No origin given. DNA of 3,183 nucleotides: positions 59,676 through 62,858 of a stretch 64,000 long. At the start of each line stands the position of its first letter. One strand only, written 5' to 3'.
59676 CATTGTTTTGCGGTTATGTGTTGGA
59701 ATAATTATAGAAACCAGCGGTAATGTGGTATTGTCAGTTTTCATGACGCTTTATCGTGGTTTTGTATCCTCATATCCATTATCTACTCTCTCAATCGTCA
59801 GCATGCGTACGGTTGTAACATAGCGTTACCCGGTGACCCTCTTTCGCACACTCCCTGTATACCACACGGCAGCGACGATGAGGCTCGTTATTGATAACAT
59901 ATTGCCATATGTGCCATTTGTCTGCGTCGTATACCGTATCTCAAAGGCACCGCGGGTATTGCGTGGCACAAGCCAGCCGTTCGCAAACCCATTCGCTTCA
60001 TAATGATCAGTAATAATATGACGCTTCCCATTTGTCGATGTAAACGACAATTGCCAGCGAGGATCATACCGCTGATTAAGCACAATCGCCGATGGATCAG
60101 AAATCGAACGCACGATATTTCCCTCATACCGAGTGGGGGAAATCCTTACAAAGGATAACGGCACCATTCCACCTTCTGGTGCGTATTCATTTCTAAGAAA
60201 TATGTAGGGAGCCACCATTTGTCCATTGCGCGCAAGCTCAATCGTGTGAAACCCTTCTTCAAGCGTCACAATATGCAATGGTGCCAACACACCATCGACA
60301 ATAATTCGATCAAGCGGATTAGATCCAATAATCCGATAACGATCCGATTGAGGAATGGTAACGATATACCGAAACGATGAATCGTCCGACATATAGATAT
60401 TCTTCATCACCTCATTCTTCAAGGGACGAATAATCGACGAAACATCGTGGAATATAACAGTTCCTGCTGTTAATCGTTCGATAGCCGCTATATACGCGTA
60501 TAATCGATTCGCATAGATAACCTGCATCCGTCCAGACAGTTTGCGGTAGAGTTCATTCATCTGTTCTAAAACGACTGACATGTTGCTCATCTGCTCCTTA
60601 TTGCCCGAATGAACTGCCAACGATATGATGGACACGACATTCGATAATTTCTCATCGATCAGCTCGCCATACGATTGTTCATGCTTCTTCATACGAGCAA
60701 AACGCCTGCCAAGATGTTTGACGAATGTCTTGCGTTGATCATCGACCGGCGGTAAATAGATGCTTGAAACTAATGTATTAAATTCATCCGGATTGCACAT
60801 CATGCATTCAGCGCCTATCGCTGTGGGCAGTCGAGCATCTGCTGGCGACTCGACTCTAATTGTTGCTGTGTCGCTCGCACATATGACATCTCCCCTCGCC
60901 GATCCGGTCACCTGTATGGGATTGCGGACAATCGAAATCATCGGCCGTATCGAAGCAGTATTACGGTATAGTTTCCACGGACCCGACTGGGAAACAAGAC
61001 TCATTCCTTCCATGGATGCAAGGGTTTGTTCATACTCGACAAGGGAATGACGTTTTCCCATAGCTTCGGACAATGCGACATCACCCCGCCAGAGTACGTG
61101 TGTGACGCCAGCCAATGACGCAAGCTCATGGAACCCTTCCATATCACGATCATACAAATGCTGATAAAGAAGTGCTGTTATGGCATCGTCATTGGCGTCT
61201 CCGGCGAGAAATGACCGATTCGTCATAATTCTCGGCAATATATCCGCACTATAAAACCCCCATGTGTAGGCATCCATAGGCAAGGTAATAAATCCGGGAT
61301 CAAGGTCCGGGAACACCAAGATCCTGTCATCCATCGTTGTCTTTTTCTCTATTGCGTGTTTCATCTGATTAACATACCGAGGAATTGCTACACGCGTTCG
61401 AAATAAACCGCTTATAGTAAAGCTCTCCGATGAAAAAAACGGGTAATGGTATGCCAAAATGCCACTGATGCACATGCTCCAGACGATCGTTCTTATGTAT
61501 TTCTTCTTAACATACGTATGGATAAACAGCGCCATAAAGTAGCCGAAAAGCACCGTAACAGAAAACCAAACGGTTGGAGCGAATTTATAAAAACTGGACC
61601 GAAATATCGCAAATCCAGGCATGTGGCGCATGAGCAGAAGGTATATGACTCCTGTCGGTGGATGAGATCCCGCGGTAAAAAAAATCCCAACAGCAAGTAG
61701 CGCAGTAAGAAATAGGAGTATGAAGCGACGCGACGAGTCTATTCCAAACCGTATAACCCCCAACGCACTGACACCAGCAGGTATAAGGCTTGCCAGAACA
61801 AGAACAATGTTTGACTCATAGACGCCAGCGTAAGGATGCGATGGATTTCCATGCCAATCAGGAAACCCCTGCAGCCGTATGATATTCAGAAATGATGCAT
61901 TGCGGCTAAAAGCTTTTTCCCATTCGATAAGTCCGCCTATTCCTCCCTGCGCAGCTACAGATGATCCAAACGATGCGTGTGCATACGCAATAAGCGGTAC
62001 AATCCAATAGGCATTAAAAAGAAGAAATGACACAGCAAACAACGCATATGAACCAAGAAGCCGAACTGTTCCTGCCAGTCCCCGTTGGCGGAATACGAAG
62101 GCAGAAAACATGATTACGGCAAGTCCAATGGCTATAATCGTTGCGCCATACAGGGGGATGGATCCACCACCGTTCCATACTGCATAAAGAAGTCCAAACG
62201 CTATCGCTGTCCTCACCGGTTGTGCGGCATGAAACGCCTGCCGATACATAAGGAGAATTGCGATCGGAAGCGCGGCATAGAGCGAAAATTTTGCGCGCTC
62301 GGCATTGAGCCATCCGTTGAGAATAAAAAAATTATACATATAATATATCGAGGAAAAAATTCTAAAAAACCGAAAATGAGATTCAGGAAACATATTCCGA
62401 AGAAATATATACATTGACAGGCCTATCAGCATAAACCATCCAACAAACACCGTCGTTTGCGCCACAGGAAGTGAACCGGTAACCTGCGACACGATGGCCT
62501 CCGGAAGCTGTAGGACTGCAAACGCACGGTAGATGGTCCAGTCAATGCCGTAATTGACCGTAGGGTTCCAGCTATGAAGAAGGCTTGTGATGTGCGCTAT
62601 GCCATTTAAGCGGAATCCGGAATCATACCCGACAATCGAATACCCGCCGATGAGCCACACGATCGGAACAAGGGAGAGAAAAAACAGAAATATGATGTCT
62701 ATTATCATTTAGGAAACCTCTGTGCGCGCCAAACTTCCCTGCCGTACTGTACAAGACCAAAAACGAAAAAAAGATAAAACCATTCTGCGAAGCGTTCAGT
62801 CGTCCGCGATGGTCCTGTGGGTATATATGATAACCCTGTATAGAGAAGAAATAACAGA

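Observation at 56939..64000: Paralogous giant membrane proteins sharing PGFxxFR and a C-terminal NG[FY]ANGW-plus-anchor module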

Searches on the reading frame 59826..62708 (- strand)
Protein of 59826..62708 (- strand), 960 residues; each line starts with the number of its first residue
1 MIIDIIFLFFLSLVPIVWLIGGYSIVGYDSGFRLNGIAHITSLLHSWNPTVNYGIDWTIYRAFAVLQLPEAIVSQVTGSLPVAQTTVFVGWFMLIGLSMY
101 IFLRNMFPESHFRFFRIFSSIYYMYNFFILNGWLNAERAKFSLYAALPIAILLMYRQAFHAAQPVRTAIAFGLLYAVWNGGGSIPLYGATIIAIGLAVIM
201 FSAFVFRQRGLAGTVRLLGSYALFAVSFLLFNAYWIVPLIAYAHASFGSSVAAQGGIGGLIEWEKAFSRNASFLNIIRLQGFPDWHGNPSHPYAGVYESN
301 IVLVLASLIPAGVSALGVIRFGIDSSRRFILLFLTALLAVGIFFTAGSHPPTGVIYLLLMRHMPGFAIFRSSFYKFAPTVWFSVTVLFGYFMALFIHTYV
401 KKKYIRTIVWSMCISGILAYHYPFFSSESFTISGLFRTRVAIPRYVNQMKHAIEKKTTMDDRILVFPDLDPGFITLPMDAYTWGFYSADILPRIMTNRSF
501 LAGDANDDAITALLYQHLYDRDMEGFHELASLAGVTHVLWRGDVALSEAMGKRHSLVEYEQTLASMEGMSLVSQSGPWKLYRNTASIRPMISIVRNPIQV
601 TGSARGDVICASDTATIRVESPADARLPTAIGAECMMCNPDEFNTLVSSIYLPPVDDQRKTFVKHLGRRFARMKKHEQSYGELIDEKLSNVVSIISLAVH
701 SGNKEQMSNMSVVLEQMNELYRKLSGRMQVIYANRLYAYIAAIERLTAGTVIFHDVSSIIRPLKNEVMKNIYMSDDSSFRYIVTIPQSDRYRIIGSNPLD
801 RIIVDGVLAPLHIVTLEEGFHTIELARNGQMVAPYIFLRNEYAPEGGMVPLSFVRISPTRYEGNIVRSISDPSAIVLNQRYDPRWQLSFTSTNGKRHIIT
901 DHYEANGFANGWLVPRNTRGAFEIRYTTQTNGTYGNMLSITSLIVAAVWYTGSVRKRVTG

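Call 4: search_protein_families(library=pfam, proteins=[window:59826-62708:-], max_evalue=1)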
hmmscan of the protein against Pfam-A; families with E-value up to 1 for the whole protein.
window:59826-62708:- (960 aa): 1 family
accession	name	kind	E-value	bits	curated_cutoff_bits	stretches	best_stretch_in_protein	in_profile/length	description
PF24829.1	Phage_connect_2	-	0.2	12.4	24.3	1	673-732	45-102/105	Phage connector protein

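Call 9: search_protein_families(library=ncbifam, proteins=[window:59826-62708:-], max_evalue=1)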
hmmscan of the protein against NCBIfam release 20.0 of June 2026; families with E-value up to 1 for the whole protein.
window:59826-62708:- (960 aa): 0 families

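Call 10: search_solved_structures(query=window:59826-62708:-, max_evalue=10)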
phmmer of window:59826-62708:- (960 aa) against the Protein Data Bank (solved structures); distinct sequences matched with E-value up to 10: 8.
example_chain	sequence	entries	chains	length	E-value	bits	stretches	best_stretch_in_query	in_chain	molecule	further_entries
3leo_A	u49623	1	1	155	0.13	13.5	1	320-386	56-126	Leukotriene C4 synthase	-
5hv9_A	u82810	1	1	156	0.13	13.4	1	321-386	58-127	Leukotriene C4 synthase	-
2uuh_A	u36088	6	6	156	0.14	13.3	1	320-386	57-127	LEUKOTRIENE C4 SYNTHASE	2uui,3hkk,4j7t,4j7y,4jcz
9g0u_A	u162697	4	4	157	0.14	13.3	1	320-386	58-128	Leukotriene C4 synthase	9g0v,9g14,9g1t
6r7d_A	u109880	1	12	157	0.14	13.3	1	320-386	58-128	Leukotriene C4 synthase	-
2pno_A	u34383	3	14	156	0.14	13.3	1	320-386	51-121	Leukotriene C4 synthase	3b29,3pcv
4jrz_A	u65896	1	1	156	0.2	12.8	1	320-388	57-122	Leukotriene C4 synthase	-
4jc7_A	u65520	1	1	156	0.29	12.2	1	320-379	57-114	Leukotriene C4 synthase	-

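Call 12: find_homologous_proteins(query=window:59826-62708:-)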
Query window:59826-62708:- (960 aa): 159 proteins with E <= 0.001 among 8000 candidates; the best 120 are listed.
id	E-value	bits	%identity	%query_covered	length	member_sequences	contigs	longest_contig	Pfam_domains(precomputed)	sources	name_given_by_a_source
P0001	0.0e+0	2179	100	100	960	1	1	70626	-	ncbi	-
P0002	0.0e+0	1122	52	100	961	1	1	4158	-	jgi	-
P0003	0.0e+0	1093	51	100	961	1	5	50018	-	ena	-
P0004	0.0e+0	1081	52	99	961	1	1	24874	-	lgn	-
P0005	9.0e-204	697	38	100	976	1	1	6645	-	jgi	jgi:hypothetical protein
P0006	5.0e-202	692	38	100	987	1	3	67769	PF11847.14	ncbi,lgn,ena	ncbi:MAG: hypothetical protein AAB481_04815 [Patescibacteria group bacterium]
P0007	7.6e-200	684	38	100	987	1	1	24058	-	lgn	-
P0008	4.6e-199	682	38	99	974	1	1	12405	-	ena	-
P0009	3.9e-198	679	38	100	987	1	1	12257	-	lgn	-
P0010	1.6e-196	673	37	99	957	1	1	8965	-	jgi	jgi:hypothetical protein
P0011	6.4e-194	665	37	100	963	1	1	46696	-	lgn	-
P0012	3.8e-190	652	37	100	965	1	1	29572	-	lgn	-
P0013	1.4e-189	650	38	99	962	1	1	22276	-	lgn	-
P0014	3.3e-188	646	36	99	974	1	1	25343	-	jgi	jgi:hypothetical protein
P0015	8.7e-186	638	37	99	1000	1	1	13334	PF11847.14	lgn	-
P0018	2.4e-184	633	37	100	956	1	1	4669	PF11847.14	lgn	-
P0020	3.3e-183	629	36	98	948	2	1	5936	PF11847.14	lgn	-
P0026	1.0e-169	585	34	98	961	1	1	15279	PF11847.14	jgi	jgi:hypothetical protein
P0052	2.5e-156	540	33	98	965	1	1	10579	PF11847.14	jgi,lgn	jgi:hypothetical protein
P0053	4.5e-156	540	32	96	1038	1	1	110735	PF11847.14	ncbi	-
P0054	6.8e-156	539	33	98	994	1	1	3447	PF11847.14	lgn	-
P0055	3.5e-154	533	34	97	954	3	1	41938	PF18915.6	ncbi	-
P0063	5.5e-148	513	32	88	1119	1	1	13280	PF18915.6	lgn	-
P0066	5.3e-146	506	39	67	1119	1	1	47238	PF18915.6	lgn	-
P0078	5.9e-141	490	37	68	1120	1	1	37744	PF18915.6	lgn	-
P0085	2.8e-139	484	32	86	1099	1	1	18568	PF18915.6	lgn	-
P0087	9.8e-139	482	33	86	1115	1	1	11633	PF18915.6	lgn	-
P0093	1.0e-137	479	33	85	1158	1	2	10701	PF18915.6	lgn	-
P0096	1.2e-135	472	37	66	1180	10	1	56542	-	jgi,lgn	-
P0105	8.0e-134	466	33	82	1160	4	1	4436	PF18915.6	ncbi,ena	-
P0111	3.1e-132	461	32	86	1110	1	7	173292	PF11847.14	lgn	-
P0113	7.0e-131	456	33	75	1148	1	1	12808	PF11847.14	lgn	-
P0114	9.4e-131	456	31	86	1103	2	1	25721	PF11847.14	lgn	-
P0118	2.1e-129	451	32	87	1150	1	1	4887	PF18915.6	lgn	-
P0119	6.1e-129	450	33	86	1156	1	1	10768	PF11847.14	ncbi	-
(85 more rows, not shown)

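Call 15: search_solved_structures(query=A1, max_evalue=10, show_alignments=2)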
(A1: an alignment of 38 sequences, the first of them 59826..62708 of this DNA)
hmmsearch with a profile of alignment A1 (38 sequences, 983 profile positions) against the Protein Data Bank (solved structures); distinct sequences matched with E-value up to 10: 24.
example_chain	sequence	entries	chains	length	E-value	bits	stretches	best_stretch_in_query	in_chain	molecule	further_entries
6w98_A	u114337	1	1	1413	0.031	15.3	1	836-966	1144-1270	F5/8 type C domain-containing protein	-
6wbx_A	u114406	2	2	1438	0.032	15.3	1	836-966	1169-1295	DUF3367 domain-containing protein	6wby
6n1l_A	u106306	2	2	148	0.16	12.9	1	725-810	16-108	Fibronectin-binding protein BBK32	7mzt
6w6v_K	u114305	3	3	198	0.87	10.5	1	642-733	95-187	Ribonuclease MRP protein subunit SNM1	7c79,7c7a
5cjs_D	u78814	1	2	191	0.98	10.4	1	693-798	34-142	Designed influenza hemagglutinin stem #4454, HA2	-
7sq5_A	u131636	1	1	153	1.2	10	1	694-800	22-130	Designed trefoil knot protein, variant 3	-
3leo_A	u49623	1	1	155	1.5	9.7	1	337-390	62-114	Leukotriene C4 synthase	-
2uuh_A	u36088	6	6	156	1.6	9.7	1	337-390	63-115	LEUKOTRIENE C4 SYNTHASE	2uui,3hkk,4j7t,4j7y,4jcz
6r7d_A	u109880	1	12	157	1.6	9.7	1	337-390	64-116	Leukotriene C4 synthase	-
5hv9_A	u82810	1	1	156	1.6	9.7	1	337-390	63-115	Leukotriene C4 synthase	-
9g0u_A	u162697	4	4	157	1.6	9.7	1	337-390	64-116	Leukotriene C4 synthase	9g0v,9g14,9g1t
2pno_A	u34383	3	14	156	1.6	9.7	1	337-390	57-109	Leukotriene C4 synthase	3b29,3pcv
6v47_B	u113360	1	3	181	1.7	9.6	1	688-785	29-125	Hemagglutinin HA2 chain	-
5chx_A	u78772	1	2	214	1.7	9.5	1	620-730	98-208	Xrcc4-MYH7-1590-1657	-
4jc7_A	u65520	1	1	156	1.9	9.4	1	337-389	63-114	Leukotriene C4 synthase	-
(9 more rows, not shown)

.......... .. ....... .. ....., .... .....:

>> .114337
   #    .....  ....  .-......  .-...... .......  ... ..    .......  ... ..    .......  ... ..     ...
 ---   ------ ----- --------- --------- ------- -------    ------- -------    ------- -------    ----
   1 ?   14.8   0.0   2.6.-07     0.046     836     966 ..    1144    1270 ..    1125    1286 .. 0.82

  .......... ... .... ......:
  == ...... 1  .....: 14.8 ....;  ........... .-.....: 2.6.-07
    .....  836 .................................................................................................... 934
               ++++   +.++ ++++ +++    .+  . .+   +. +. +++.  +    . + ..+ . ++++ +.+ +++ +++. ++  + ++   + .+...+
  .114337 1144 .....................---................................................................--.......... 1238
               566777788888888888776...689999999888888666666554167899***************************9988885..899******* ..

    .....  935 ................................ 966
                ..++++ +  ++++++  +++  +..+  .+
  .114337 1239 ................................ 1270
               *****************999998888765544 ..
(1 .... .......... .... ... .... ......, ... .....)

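Call 16: search_protein_families(library=pfam, alignment_id=A1, max_evalue=0.01)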
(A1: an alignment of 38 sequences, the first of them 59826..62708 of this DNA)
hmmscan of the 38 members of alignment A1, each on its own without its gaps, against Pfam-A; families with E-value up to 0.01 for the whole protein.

A. member 1, window:59826-62708:- (960 aa): 0 families

B. families by the number of members that match (of 38 scanned): 2 families
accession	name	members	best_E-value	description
PF11847.13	GT-C_AftD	6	5.2e-07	Alpha-(1->3)-arabinofuranosyltransferase, N-terminal GT-C domain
PF18915.5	DUF5667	2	5.4e-06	Domain of unknown function (DUF5667)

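Call 17: find_encoding_contigs(protein=P0001, flank=10000, max_places=3)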
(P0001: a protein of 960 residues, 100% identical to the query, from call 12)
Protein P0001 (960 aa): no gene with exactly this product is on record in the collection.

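Call 42: find_related_loci(query=A1, collection=genome_contigs, flank=10000)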
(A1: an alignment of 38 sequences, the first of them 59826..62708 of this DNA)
Query A1 (960 aa) in genome_contigs; peptide patterns used: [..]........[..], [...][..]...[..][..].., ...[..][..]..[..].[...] (x = any residue, [..] = any of these).
177 stretches matched a pattern; 70 encode a relative of the query (tblastn E <= 1e-3); 67 distinct loci.
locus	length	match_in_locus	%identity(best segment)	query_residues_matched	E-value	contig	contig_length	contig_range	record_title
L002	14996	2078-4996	38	2-957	0e+0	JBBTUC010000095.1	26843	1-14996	MAG: Patescibacteria group bacterium isolate H43-bin113_1 H43_bin113_1_000000000095, whole genome shotgun sequence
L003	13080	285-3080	36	18-958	0e+0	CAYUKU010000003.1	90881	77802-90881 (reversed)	MAG TPA_asm: uncultured Gammaproteobacteria bacterium isolate binchicken_co58_53 genome assembly, contig: NODE_188_lengt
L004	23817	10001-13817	35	12-949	4e-165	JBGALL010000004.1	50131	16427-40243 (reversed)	MAG: Candidatus Woesebacteria bacterium isolate MAG_MBR_H10.109 MBRH10-109_opera_contig_2608, whole genome shotgun seque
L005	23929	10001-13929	35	3-956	8e-165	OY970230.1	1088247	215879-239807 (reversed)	MAG: Candidatus Gottesmanbacteria bacterium isolate MFD01689.bin.c.3 genome assembly, chromosome: 1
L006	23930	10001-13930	33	21-943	4e-164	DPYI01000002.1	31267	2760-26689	MAG TPA_asm: Patescibacteria group bacterium isolate UBA10108 contig_6709, whole genome shotgun sequence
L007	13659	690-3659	32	1-920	2e-163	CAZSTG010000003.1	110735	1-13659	MAG TPA_asm: uncultured Gammaproteobacteria bacterium isolate SRP294416_co1_745 genome assembly, contig: NODE_150_length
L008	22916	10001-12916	33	4-957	4e-162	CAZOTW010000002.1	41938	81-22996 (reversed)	MAG TPA_asm: uncultured Gammaproteobacteria bacterium isolate SRP080215_co1_129 genome assembly, contig: NODE_216_length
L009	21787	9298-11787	34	12-920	3e-156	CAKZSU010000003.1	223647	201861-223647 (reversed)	MAG: uncultured Patescibacteria group bacterium isolate N1_Bin_METABAT__44_1 genome assembly, contig: c_000003456940, wh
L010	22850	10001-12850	32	18-940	2e-154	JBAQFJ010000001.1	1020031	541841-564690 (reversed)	MAG: Microgenomates group bacterium isolate MFD12003_ilm_asm_bin4 k127_26405, whole genome shotgun sequence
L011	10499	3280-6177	33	2-958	4e-145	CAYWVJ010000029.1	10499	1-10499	MAG TPA_asm: uncultured Gammaproteobacteria bacterium isolate SRP093762_co1_96 genome assembly, contig: NODE_3644_length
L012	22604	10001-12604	33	3-825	2e-142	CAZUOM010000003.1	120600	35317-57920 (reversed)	MAG TPA_asm: uncultured Gammaproteobacteria bacterium isolate binchicken_co341_72 genome assembly, contig: NODE_7_length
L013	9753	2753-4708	37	2-639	3e-136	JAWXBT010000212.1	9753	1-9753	MAG: bacterium isolate MP7G1.125 k99_1272253, whole genome shotgun sequence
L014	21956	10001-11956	37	2-639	6e-136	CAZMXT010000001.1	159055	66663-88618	MAG TPA_asm: uncultured Pseudomonadales bacterium isolate SRP128246_co1_515 genome assembly, contig: NODE_25_length_1590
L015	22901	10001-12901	35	7-957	6e-177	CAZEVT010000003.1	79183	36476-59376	MAG TPA_asm: uncultured Gammaproteobacteria bacterium isolate SRP119689_co1_156 genome assembly, contig: NODE_311_length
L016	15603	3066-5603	32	2-806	7e-129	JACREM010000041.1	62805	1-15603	MAG: Candidatus Gottesmanbacteria bacterium isolate NC_groundwater_1699_Pr3_B-0.1um_43_117 SR-2_scaffold_141_1436678, wh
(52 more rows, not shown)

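Call 46: predict_structure(alignment_id=A1)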
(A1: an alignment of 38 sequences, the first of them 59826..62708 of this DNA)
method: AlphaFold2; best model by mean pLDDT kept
length: 960 residues; sequences in the alignment: 38
mean_pLDDT: 89.0   pTM: 0.85
mean pLDDT of the five models: 89.0, 86.6, 86.3, 84.9, 84.4
residues with pLDDT >= 90: 600; 70-90: 314; 50-70: 34; < 50: 12
segments of 3 or more residues with pLDDT < 50: 672-676
pLDDT, mean of each block of 10 residues (from residue 1): 95 93 78 77 90 90 91 91 93 97 95 96 92 83 96 95 93 95 89 97 96 97 97 94 78 71 86 89 79 89 93 94 88 96 94 88 83 93 96 95 95 96 90 84 94 95 94 83 89 91 80 91 92 95 91 87 92 97 92 92 87 87 81 90 81 60 50 59 82 85 82 92 93 93 90 90 94 92 92 88 90 91 88 88 75 93 89 93 94 90 93 89 93 95 95 79
secondary structure, 60 per line:
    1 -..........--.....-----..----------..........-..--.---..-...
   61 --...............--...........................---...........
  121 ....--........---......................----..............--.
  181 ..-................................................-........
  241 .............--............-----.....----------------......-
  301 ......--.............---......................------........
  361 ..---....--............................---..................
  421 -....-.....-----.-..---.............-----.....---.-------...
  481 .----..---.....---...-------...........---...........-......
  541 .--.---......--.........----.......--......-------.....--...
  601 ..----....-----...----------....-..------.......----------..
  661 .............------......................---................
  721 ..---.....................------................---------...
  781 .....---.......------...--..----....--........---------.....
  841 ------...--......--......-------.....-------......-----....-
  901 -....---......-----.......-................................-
elements in order (helices of 4 or more, strands of 3 or more residues): H2-11 H14-18 H36-45 H63-77 H80-106 H110-124 H127-134 H138-159 H164-177 H184-231 H233-253 H256-267 H273-277 H294-299 H301-306 H309-321 H325-346 H353-362 H366-369 H372-399 H403-420 H422-425 H427-430 H444-456 E462-466 E478-481 H491-495 E499-501 H509-519 H523-533 E535-541 H548-553 H556-564 E569-575 E578-583 E591-595 E598-602 H607-610 E616-618 E629-632 H642-648 H659-673 H680-701 H705-722 H726-746 H753-768 E778-785 E789-795 E802-804 E813-816 E819-826 E836-840 E847-849 E852-857 E860-865 E873-877 E885-890 E896-899 E902-905 E909-914 E920-926 H928-959
